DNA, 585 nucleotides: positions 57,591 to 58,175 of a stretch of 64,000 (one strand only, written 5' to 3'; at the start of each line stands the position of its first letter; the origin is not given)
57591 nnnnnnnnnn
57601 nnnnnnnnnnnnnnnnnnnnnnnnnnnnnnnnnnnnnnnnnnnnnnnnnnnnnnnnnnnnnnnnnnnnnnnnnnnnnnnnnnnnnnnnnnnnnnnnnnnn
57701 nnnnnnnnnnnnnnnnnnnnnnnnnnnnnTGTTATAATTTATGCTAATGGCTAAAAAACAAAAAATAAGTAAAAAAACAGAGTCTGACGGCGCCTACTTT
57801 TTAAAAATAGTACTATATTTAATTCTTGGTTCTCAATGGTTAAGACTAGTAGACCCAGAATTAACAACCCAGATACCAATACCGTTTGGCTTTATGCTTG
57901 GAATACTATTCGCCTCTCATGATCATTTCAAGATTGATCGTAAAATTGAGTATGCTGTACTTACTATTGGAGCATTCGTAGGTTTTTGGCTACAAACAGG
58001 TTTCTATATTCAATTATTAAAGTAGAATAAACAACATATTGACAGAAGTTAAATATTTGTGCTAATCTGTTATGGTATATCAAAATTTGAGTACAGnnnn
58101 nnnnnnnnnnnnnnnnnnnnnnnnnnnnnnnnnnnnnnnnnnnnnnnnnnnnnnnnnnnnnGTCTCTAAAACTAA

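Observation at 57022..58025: Two unknown genes inserted between rpsJ and rplC in the S10 ribosomal-protein operon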

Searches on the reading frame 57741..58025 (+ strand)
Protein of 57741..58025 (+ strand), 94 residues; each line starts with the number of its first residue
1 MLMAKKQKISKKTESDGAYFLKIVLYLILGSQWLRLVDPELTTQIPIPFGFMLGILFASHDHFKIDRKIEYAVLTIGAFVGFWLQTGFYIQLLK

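Call 3: search_protein_families(library=pfam, proteins=[window:57741-58025:+], max_evalue=1)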
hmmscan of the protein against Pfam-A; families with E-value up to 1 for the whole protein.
window:57741-58025:+ (94 aa): 1 family
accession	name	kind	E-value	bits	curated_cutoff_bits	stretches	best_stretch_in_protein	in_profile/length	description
PF01528.21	Herpes_glycop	-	0.12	11.7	25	1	22-59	245-282/373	Herpesvirus glycoprotein M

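Call 4: search_protein_families(library=ncbifam, proteins=[window:57741-58025:+], max_evalue=1)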
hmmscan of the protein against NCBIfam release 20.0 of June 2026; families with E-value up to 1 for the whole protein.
window:57741-58025:+ (94 aa): 0 families

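Call 5: search_protein_families(library=phrogs, proteins=[window:57741-58025:+], max_evalue=1)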
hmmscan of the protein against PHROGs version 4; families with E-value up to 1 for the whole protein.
window:57741-58025:+ (94 aa): 1 family
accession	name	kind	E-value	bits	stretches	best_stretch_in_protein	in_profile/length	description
phrog_30765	-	unknown function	0.38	11.5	0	72-87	20-35/40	-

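Call 7: find_homologous_proteins(query=window:57741-58025:+)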
Query window:57741-58025:+ (94 aa): 280 proteins with E <= 0.001 among 280 candidates; the best 120 are listed.
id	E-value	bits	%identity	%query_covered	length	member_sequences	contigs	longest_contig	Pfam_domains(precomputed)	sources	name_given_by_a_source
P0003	1.8e-50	187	92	98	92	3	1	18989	-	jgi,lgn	jgi:hypothetical protein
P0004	1.4e-48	181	90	98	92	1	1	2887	-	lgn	-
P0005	9.1e-41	156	77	98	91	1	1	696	-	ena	-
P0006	4.8e-40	153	74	98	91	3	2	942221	-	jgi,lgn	jgi:hypothetical protein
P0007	1.2e-39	152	75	90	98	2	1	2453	-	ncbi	-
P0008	1.5e-39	152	76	96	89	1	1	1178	-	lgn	-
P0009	1.9e-39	151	75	97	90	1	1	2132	-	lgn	-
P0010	1.3e-37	145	73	90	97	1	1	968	-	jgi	jgi:hypothetical protein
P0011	1.3e-36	142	67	98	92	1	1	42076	-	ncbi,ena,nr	ncbi:hypothetical protein KDA00_01190 [Candidatus Saccharibacteria bacterium]|nr:hypothetical protei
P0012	1.3e-36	142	69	96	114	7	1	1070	-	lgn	-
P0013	3.3e-36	141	71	87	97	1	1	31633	-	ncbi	-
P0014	9.1e-36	140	69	86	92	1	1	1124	-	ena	-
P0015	1.1e-35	139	65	98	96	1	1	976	-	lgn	-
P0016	1.3e-35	139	67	97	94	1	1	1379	-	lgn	-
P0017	5.4e-35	137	68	90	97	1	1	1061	-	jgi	-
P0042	2.1e-29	119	62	96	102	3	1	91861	-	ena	-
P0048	1.4e-28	116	59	96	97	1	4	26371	-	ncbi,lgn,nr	ncbi:MAG TPA: hypothetical protein VLF87_02775 [Patescibacteria group bacterium]|nr:hypothetical pro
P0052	3.8e-28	115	62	67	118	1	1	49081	-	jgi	jgi:hypothetical protein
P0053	4.2e-28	115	59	96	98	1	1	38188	-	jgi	jgi:hypothetical protein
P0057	1.6e-27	113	57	94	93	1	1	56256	-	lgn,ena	-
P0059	2.0e-27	113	62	94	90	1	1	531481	-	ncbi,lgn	-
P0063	2.9e-27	112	55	89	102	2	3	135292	-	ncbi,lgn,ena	-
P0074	2.1e-26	110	65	82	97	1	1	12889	-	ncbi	-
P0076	2.4e-26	109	58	96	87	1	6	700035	-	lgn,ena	-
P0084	3.4e-26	109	60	97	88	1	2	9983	-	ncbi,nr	ncbi:hypothetical protein KC992_04225 [Candidatus Saccharibacteria bacterium]|nr:hypothetical protei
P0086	4.2e-26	109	56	96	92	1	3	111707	-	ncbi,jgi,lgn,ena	jgi:hypothetical protein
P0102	1.5e-25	107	53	86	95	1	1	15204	-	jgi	jgi:energy-converting hydrogenase Eha subunit F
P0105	1.7e-25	107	55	98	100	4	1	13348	-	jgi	jgi:ABC-type dipeptide/oligopeptide/nickel transport system permease component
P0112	3.1e-25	106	59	90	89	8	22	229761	-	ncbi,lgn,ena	-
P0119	4.0e-25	105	53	96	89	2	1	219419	-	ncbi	-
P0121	6.8e-25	105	58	91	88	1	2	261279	-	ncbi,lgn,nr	ncbi:hypothetical protein H0X09_02775 [Candidatus Saccharibacteria bacterium]|nr:hypothetical protei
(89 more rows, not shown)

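Call 8: find_encoding_contigs(protein=P0003, flank=5000, max_places=2)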
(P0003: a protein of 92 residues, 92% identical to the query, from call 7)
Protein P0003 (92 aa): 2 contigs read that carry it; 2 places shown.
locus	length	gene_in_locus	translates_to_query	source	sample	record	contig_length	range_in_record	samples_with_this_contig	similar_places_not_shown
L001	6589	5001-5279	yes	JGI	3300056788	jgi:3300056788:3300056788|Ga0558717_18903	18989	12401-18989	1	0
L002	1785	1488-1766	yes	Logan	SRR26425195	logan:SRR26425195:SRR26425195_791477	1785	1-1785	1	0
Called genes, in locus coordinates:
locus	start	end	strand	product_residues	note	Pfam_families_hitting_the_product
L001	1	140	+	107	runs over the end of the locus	-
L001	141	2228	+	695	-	PF00009:GTP_EFTU, PF03144:GTP_EFTU_D2, PF22042:EF-G_D2, PF14492:EFG_III, PF16658:RF3_C (weak), PF03764:EFG_IV, PF00679:EFG_C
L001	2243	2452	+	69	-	-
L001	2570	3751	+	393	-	PF00009:GTP_EFTU, PF03144:GTP_EFTU_D2, PF03143:GTP_EFTU_D3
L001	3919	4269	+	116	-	PF00338:Ribosomal_S10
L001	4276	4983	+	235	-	-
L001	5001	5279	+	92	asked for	-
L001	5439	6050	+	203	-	PF00297:Ribosomal_L3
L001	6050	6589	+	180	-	?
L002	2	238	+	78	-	?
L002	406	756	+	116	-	PF00338:Ribosomal_S10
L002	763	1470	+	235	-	-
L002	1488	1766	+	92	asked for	-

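Call 9: find_encoding_contigs(protein=P0006, flank=5000, max_places=2)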
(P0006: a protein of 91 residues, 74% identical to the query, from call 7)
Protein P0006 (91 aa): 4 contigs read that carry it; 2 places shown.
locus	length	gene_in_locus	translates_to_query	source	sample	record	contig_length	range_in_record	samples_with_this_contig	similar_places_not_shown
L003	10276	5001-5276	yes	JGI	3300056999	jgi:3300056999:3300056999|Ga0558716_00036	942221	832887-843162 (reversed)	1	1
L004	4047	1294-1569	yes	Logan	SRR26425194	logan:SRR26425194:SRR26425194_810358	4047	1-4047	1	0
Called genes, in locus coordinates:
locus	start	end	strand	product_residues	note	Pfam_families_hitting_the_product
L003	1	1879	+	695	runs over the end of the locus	PF00009:GTP_EFTU, PF03144:GTP_EFTU_D2, PF22042:EF-G_D2, PF14492:EFG_III, PF16658:RF3_C (weak), PF03764:EFG_IV, PF00679:EFG_C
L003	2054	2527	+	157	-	PF06664:WLS-like_TM (faint)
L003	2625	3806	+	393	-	PF00009:GTP_EFTU, PF03144:GTP_EFTU_D2, PF03143:GTP_EFTU_D3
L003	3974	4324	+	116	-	PF00338:Ribosomal_S10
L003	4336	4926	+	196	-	-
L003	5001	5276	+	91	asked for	-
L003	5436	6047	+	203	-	PF00297:Ribosomal_L3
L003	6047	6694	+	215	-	PF00573:Ribosomal_L4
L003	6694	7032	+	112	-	PF00276:Ribosomal_L23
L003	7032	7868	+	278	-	PF00181:Ribosomal_L2_N, PF03947:Ribosomal_L2_C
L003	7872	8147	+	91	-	PF00203:Ribosomal_S19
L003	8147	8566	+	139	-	PF00237:Ribosomal_L22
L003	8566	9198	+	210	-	PF07650:KH_2, PF00189:Ribosomal_S3_C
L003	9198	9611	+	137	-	PF00252:Ribosomal_L16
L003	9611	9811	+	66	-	PF00831:Ribosomal_L29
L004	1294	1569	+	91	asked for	-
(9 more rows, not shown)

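Call 10: find_encoding_contigs(protein=P0011, flank=5000, max_places=2)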
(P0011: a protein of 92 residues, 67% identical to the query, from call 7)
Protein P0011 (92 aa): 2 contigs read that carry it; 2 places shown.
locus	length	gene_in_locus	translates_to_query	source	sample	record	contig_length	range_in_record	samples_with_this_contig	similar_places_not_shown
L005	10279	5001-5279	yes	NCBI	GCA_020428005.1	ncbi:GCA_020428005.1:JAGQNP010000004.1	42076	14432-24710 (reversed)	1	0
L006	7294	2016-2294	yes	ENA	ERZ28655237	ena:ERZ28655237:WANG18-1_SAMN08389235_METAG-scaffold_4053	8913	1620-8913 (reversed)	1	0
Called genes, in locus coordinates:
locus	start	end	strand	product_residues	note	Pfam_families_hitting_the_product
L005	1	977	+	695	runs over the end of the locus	PF00009:GTP_EFTU, PF03144:GTP_EFTU_D2, PF22042:EF-G_D2, PF14492:EFG_III, PF16658:RF3_C (weak), PF03764:EFG_IV, PF00679:EFG_C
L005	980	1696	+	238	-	-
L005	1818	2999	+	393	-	PF00009:GTP_EFTU, PF03144:GTP_EFTU_D2, PF03143:GTP_EFTU_D3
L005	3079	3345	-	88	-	-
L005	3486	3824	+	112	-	PF00338:Ribosomal_S10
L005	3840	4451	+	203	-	PF00702:Hydrolase, PF13419:HAD_2, PF13242:Hydrolase_like (weak)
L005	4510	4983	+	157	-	PF00293:NUDIX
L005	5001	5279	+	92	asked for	-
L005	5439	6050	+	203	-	PF00297:Ribosomal_L3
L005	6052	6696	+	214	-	PF00573:Ribosomal_L4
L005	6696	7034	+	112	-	PF00276:Ribosomal_L23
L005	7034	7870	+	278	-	PF00181:Ribosomal_L2_N, PF03947:Ribosomal_L2_C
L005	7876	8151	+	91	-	PF00203:Ribosomal_S19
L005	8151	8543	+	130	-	PF00237:Ribosomal_L22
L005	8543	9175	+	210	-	PF07650:KH_2, PF00189:Ribosomal_S3_C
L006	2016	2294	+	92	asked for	-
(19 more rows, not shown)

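Call 15: find_related_loci(query=A1, collection=genome_contigs, flank=4000)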
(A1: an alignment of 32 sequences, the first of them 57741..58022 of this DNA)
Query A1 (94 aa) in genome_contigs; peptide patterns used: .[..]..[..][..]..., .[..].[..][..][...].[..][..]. (x = any residue, [..] = any of these).
263 stretches matched a pattern; 251 encode a relative of the query (tblastn E <= 1e-3); the best 80 are kept; 80 distinct loci.
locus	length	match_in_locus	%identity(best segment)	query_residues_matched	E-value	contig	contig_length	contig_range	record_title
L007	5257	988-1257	71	5-94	2e-42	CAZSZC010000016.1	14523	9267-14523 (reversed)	MAG TPA_asm: uncultured Candidatus Saccharibacteria bacterium isolate SRP298887_co1_348 genome assembly, contig: NODE_42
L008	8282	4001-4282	67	1-94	2e-42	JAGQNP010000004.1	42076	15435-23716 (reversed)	MAG: Candidatus Saccharibacteria bacterium isolate HKST-UBA71 NODE_4_length_42076_cov_3.069764, whole genome shotgun seq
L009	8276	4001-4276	66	1-93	4e-40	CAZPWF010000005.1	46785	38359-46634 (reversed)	MAG TPA_asm: uncultured Candidatus Saccharibacteria bacterium isolate SRP170004_co1_152 genome assembly, contig: NODE_94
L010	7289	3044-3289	71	13-94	1e-38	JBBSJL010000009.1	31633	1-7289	MAG: Candidatus Saccharimonadales bacterium isolate LS4_metabat2.004 LS4_metabat2.004_K_1287941_L_31633_cov_10.9930, who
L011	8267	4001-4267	65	5-93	4e-38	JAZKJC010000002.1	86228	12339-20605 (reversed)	MAG: Patescibacteria group bacterium isolate ADI_DC_SW_02_SPN_11032020-bin081_1 DCSW02SPN_B081_1_000000000002, whole gen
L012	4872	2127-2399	60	6-94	3e-35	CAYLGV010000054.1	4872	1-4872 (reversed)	MAG TPA_asm: uncultured Candidatus Saccharibacteria bacterium isolate SRP296810_co1_372 genome assembly, contig: NODE_25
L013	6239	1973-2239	61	6-94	4e-35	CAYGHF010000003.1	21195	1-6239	MAG TPA_asm: uncultured Candidatus Saccharimonas sp. isolate ERP113451_co3_278 genome assembly, contig: NODE_1828_length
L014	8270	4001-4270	60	3-94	2e-34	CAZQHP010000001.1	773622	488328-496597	MAG TPA_asm: uncultured Candidatus Saccharibacteria bacterium isolate SRP178908_co1_46 genome assembly, contig: NODE_2_l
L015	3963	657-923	57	6-94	2e-34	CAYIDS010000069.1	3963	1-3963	MAG TPA_asm: uncultured Candidatus Saccharimonas sp. isolate ERP119705_co18_46 genome assembly, contig: NODE_33546_lengt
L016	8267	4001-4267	59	3-92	4e-34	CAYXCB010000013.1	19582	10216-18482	MAG TPA_asm: uncultured Candidatus Saccharibacteria bacterium isolate SRP136066_co1_114 genome assembly, contig: NODE_26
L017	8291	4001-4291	53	1-94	9e-34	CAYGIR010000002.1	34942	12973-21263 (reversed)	MAG TPA_asm: uncultured Candidatus Saccharibacteria bacterium isolate ERP113451_co1_98 genome assembly, contig: NODE_133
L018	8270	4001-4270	59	5-94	1e-33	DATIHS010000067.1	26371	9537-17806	MAG TPA_asm: Patescibacteria group bacterium isolate SMAG_U15644 k141_339613, whole genome shotgun sequence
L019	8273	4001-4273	58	3-94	2e-33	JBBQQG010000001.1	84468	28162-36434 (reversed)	MAG: Candidatus Saccharimonadales bacterium isolate Co_metawrap_1565 Cmw_1565_k141_18425758_length_84468_cov_10.0000, wh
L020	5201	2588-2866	59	2-94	2e-33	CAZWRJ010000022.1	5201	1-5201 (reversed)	MAG TPA_asm: uncultured Candidatus Saccharibacteria bacterium isolate SRP200132_co2_25 genome assembly, contig: NODE_198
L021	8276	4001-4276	59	1-90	7e-33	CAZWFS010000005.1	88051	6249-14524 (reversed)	MAG TPA_asm: uncultured Candidatus Saccharibacteria bacterium isolate binchicken_co174_48 genome assembly, contig: NODE_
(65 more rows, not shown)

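Call 24: predict_structure(alignment_id=A1)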
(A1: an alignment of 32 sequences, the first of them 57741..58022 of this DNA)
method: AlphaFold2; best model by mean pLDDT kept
length: 94 residues; sequences in the alignment: 32
mean_pLDDT: 85.6   pTM: 0.69
mean pLDDT of the five models: 85.6, 84.6, 84.2, 83.7, 81.5
residues with pLDDT >= 90: 56; 70-90: 21; 50-70: 16; < 50: 1
segments of 3 or more residues with pLDDT < 50: none
pLDDT, mean of each block of 10 residues (from residue 1): 56 72 94 94 93 92 81 97 93 85
secondary structure, 60 per line:
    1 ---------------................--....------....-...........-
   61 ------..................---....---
elements in order: H16-31 E34-37 E44-47 H49-59 H67-84 E88-91

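Call 58: search_protein_families(library=pfam, alignment_id=A1, max_evalue=1)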
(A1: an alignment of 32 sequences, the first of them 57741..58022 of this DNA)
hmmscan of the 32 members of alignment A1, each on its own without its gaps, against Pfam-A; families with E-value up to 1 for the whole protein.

A. member 1, window:57741-58022:+ (94 aa): 1 family
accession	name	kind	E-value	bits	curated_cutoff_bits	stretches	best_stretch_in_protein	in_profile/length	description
PF01528.21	Herpes_glycop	-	0.12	11.7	25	1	22-59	245-282/373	Herpesvirus glycoprotein M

B. families by the number of members that match (of 32 scanned): 19 families
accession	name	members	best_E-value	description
PF09586.16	YfhO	12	0.00063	Bacterial membrane protein YfhO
PF17254.7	DUF5321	4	0.0011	Family of unknown function (DUF5321)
PF01757.29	Acyl_transf_3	4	0.0036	Acyltransferase domain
PF03616.19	Glt_symporter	2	0.038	Sodium/glutamate symporter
PF01528.21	Herpes_glycop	2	0.12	Herpesvirus glycoprotein M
PF02935.21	COX7C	2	0.18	Cytochrome c oxidase subunit VIIc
PF13536.12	EmrE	1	0.0034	Putative multidrug resistance efflux transporter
PF06624.17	RAMP4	1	0.021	Ribosome associated membrane protein RAMP4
PF09879.14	DUF2106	1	0.059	Predicted membrane protein (DUF2106)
PF11298.13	DUF3099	1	0.072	Protein of unknown function (DUF3099)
PF25750.1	CMV_UL148C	1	0.091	Human cytomegalovirus UL148C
PF06305.16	LapA_dom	1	0.15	Lipopolysaccharide assembly protein A domain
PF12806.12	Acyl-CoA_dh_C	1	0.16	Acetyl-CoA dehydrogenase C-terminal like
PF00282.25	Pyridoxal_deC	1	0.17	Pyridoxal-dependent decarboxylase conserved domain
PF04895.17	Nre_C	1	0.17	Archaeal Nre, C-terminal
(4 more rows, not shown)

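Call 59: search_solved_structures(query=A1, max_evalue=10)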
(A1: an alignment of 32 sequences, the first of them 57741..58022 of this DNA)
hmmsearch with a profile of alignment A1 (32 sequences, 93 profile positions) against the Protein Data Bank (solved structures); distinct sequences matched with E-value up to 10: 2.
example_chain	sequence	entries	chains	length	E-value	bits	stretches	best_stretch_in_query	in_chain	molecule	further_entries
6n4y_A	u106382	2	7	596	0.36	14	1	8-67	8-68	Metabotropic glutamate receptor 5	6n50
2l22_A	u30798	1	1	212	1.2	12.3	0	15-46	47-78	Mupirocin didomain Acyl Carrier Protein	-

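Call 60: search_protein_families(library=pfam, proteins=[P0042, P0048, P0052, P0053, P0057, P0063, P0074, P0086, P0102, P0105], max_evalue=0.1)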
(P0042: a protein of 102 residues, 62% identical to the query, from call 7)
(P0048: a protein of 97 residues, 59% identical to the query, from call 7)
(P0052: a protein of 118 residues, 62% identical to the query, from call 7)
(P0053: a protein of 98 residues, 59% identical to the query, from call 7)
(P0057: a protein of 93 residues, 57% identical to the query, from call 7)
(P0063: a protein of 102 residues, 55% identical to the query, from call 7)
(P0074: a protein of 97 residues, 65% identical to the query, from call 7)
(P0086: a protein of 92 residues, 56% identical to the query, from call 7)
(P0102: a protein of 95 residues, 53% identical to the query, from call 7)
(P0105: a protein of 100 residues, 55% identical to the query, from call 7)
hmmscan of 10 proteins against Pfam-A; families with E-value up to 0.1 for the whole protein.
P0042 (102 aa): 1 family
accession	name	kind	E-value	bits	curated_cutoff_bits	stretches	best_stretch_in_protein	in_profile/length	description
PF09586.16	YfhO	-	0.025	13.4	28.5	1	10-95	238-322/835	Bacterial membrane protein YfhO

P0048 (97 aa): 0 families

P0052 (118 aa): 1 family
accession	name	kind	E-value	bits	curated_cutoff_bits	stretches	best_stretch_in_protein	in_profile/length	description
PF01757.29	Acyl_transf_3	-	0.006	16.1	31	1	47-117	159-233/326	Acyltransferase domain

P0053 (98 aa): 1 family
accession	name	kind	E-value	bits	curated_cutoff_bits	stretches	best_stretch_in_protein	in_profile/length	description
PF01757.29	Acyl_transf_3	-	0.0045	16.5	31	1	27-97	157-233/326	Acyltransferase domain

P0057 (93 aa): 1 family
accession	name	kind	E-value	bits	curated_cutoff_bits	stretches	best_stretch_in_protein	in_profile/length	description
PF09586.16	YfhO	-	0.03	13.1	28.5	1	1-87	238-323/835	Bacterial membrane protein YfhO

P0063 (102 aa): 1 family
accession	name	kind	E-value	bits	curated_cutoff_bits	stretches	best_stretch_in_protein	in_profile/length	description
PF09586.16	YfhO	-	0.029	13.2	28.5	1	9-96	238-323/835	Bacterial membrane protein YfhO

P0074 (97 aa): 2 families
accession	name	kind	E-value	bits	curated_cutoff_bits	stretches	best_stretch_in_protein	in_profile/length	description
PF03616.19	Glt_symporter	-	0.044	12.9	26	1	25-93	9-79/368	Sodium/glutamate symporter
PF09586.16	YfhO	-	0.045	12.5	28.5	1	22-91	255-323/835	Bacterial membrane protein YfhO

P0086 (92 aa): 0 families

P0102 (95 aa): 0 families

P0105 (100 aa): 1 family
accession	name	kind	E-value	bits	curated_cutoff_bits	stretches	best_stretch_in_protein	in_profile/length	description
PF13536.12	EmrE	-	0.0034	17.4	25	1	36-86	55-101/263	Putative multidrug resistance efflux transporter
